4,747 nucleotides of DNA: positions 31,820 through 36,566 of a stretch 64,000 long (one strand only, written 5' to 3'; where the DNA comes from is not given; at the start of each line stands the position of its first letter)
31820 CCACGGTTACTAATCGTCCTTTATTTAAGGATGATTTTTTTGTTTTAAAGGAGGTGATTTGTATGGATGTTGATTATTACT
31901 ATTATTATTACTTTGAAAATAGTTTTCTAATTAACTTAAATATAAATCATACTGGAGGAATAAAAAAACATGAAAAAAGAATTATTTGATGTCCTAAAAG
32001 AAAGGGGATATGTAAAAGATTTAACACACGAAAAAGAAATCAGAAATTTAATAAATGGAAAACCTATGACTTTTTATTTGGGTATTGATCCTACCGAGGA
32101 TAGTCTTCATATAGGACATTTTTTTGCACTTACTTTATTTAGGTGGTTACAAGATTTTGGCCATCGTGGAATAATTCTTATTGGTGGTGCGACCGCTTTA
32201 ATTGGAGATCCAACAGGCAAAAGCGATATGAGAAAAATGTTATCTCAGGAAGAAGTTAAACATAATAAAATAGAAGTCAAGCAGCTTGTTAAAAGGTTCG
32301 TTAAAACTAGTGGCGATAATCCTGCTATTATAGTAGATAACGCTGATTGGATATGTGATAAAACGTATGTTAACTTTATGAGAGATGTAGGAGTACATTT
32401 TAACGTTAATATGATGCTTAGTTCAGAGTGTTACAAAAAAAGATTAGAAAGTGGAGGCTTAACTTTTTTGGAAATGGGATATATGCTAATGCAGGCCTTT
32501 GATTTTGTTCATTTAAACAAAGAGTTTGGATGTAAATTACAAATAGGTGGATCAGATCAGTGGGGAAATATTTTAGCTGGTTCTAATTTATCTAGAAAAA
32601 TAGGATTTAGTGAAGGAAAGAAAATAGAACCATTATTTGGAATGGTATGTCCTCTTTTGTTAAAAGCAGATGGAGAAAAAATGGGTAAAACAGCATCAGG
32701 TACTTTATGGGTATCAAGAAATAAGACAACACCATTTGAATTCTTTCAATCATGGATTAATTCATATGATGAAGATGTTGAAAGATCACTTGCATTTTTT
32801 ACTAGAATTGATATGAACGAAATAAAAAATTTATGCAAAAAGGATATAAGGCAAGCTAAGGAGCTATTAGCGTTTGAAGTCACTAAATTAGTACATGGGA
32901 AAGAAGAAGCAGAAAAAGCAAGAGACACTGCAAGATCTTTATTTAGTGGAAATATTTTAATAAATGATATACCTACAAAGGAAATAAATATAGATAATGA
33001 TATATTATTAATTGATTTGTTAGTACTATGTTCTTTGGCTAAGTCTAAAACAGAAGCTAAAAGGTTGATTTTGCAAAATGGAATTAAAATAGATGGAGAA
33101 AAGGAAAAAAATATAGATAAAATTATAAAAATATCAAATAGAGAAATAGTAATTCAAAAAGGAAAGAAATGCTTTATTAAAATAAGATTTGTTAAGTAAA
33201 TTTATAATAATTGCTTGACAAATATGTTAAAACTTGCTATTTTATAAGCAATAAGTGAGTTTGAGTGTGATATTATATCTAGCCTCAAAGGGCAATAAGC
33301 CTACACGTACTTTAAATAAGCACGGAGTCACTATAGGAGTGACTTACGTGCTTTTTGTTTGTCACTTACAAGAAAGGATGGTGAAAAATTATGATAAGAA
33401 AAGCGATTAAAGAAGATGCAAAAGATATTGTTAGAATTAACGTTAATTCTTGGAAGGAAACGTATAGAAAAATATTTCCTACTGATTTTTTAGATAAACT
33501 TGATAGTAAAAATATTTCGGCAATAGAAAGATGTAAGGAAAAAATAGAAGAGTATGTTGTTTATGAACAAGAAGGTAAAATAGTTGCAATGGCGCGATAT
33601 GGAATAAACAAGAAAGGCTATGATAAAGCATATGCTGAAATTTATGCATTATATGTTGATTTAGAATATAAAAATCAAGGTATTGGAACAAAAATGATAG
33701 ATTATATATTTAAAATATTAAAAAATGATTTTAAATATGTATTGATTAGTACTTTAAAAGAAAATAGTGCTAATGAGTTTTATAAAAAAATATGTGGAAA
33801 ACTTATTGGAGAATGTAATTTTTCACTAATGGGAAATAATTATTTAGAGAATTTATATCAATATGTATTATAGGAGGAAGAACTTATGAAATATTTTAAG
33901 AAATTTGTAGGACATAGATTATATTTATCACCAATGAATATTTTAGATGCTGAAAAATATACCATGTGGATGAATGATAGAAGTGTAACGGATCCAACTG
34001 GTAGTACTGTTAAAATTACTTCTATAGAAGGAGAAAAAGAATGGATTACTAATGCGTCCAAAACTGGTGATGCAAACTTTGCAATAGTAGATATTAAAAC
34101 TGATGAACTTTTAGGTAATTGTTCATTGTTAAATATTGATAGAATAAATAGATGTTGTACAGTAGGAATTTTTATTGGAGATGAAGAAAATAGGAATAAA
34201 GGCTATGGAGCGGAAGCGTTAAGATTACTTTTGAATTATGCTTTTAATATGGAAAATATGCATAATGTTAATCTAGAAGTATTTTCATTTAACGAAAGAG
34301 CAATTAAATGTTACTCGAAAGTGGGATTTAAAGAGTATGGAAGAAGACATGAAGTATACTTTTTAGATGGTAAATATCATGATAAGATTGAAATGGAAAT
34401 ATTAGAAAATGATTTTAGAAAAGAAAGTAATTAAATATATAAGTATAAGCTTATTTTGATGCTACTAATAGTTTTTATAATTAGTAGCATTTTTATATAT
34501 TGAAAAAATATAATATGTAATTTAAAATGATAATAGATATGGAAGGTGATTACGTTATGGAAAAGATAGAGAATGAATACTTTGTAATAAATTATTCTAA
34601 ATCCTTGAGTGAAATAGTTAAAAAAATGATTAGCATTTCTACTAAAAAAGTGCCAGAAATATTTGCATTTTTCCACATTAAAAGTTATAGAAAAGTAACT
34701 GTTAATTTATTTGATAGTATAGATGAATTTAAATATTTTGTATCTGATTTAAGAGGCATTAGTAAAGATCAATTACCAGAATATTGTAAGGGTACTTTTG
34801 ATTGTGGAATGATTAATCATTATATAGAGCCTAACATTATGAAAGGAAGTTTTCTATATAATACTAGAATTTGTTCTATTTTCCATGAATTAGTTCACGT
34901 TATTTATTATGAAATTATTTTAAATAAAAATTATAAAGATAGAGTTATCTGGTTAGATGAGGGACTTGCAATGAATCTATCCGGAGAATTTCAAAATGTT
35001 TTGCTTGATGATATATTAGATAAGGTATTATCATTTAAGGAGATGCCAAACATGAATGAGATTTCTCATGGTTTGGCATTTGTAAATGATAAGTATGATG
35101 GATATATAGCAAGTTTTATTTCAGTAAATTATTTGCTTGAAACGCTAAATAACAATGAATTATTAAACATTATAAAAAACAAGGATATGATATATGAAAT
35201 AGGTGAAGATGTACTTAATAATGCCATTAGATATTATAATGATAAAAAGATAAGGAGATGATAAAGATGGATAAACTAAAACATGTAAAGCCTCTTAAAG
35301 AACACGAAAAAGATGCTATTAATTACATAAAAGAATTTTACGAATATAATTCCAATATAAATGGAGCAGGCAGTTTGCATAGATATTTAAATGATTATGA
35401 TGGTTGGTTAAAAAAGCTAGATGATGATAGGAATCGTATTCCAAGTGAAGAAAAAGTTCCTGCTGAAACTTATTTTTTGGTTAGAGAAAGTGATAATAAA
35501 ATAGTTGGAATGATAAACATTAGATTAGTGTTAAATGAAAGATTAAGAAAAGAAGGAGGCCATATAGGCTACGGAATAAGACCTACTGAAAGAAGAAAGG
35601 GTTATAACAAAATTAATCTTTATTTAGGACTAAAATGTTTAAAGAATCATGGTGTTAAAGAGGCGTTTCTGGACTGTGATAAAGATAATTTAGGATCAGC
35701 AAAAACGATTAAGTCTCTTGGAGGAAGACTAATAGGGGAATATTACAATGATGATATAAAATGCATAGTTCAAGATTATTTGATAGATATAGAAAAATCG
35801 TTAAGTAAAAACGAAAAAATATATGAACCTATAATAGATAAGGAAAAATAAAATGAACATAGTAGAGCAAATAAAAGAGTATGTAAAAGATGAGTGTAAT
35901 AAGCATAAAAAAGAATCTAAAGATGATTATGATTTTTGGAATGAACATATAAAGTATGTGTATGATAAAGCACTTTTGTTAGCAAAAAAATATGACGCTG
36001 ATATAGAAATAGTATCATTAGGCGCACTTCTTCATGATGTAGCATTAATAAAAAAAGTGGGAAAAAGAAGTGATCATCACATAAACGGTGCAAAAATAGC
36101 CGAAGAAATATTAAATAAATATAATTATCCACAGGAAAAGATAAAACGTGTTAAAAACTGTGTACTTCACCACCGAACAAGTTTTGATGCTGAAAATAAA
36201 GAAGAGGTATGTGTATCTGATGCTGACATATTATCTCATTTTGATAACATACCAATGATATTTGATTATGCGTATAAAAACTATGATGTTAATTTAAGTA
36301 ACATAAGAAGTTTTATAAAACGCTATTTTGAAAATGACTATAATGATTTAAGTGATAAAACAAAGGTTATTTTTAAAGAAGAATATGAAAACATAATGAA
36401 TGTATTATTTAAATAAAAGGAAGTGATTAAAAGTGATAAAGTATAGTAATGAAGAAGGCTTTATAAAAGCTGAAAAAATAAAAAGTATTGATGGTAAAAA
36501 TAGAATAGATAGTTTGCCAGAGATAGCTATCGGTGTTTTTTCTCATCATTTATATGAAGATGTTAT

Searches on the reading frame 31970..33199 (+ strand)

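Call 4: search_protein_families(library=pfam, proteins=[window:31970-33199:+], max_evalue=0.01)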
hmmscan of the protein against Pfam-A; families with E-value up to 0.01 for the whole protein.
window:31970-33199:+ (409 aa): 3 families
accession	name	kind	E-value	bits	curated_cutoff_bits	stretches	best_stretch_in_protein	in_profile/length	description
PF00579.31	tRNA-synt_1b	-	6.8e-71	239.4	21.1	1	30-325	3-291/292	tRNA synthetases class I (W and Y)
PF22421.1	SYY_C-terminal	-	1.1e-10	41.7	27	1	331-403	6-81/83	Tyrosine--tRNA ligase SYY-like C-terminal domain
PF01479.30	S4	-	0.00019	21.5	22.8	1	356-387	12-43/48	S4 domain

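Call 5: search_protein_families(library=ncbifam, proteins=[window:31970-33199:+], max_evalue=0.1)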
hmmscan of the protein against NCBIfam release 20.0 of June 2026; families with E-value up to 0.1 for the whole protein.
window:31970-33199:+ (409 aa): 3 families
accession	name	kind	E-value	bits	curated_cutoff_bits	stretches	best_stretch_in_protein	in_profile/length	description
TIGR00234.1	tyrS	equivalog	3.5e-116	388.6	113.8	1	2-406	3-404/406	tyrosine--tRNA ligase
NF006330.0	PRK08560.1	equivalog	1.1e-07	31.2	220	1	15-213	14-197/342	tyrosine--tRNA ligase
NF008927.0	PRK12285.1-4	equivalog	0.0032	16.6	478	1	24-62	65-102/385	tryptophan--tRNA ligase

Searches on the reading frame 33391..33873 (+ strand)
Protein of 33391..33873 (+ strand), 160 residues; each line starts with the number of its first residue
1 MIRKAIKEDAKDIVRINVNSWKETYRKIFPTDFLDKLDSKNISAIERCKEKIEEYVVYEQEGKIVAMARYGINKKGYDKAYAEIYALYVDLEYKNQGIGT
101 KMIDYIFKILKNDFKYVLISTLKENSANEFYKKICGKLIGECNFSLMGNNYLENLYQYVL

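Call 4: search_protein_families(library=pfam, proteins=[window:33391-33873:+], max_evalue=0.01)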
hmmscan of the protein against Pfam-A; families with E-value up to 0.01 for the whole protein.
window:33391-33873:+ (160 aa): 6 families
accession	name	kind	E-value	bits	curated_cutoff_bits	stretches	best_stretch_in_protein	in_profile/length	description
PF00583.31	Acetyltransf_1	-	2.9e-14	53.8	20.7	1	21-136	4-115/116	Acetyltransferase (GNAT) family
PF13508.13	Acetyltransf_7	-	3.2e-12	47.1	27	1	53-133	3-79/84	Acetyltransferase (GNAT) domain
PF13673.13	Acetyltransf_10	-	2e-07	31.5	23.6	1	45-134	23-105/128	Acetyltransferase (GNAT) domain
PF08445.16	FR47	-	0.00017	21.9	22.1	1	79-143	19-84/86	FR47-like protein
PF17013.11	Acetyltransf_15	-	0.00094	19.1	35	1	68-116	58-107/210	Putative acetyl-transferase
PF13527.13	Acetyltransf_9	-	0.0022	18.5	25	1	2-113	2-104/127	Acetyltransferase (GNAT) domain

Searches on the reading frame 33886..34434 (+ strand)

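Call 4: search_protein_families(library=pfam, proteins=[window:33886-34434:+], max_evalue=0.01)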
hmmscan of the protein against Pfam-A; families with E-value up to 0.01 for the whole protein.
window:33886-34434:+ (182 aa): 6 families
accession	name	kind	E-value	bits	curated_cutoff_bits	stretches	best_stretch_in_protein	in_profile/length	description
PF13302.13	Acetyltransf_3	-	9e-20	72.2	25.4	1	11-149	1-138/138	Acetyltransferase (GNAT) domain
PF13420.13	Acetyltransf_4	-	1.3e-17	64.7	24.3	1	21-167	8-153/155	Acetyltransferase (GNAT) domain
PF00583.31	Acetyltransf_1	-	3.7e-10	40.6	20.7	1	60-148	29-116/116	Acetyltransferase (GNAT) family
PF13523.12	Acetyltransf_8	-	3.6e-07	30.4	27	1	92-151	81-140/145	Acetyltransferase (GNAT) domain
PF13508.13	Acetyltransf_7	-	0.00032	21.4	27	1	71-150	11-84/84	Acetyltransferase (GNAT) domain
PF21926.2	FeeM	-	0.0006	20.1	27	1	86-154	76-142/158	N-acyl amino acid synthase FeeM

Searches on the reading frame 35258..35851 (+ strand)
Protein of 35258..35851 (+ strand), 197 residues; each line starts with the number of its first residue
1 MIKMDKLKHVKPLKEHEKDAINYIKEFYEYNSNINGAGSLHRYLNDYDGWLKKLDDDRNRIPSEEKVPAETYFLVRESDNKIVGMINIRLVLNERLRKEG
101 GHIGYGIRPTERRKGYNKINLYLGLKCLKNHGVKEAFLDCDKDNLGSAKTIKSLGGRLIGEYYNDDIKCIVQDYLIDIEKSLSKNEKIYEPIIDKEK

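Call 44: search_protein_families(library=pfam, proteins=[window:35258-35851:+], max_evalue=0.0001)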
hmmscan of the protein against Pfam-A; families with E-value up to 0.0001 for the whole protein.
window:35258-35851:+ (197 aa): 2 families
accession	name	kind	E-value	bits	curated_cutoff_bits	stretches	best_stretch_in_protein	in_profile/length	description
PF00583.31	Acetyltransf_1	-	7.9e-10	39.5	20.7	1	50-155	16-115/116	Acetyltransferase (GNAT) family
PF13302.13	Acetyltransf_3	-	1.4e-07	32.7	25.4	1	48-156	28-137/138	Acetyltransferase (GNAT) domain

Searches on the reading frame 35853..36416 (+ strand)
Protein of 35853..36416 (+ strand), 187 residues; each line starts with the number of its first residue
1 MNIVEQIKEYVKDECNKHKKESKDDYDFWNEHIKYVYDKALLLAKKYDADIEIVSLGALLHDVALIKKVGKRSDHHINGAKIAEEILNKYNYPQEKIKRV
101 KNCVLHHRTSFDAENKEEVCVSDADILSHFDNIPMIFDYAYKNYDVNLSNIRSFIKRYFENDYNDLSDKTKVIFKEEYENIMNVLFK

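Call 44: search_protein_families(library=pfam, proteins=[window:35853-36416:+], max_evalue=0.0001)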
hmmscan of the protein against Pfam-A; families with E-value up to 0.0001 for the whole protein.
window:35853-36416:+ (187 aa): 1 family
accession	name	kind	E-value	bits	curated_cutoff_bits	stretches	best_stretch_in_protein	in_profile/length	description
PF01966.28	HD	-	1.1e-11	45.4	22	1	31-128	3-114/116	HD domain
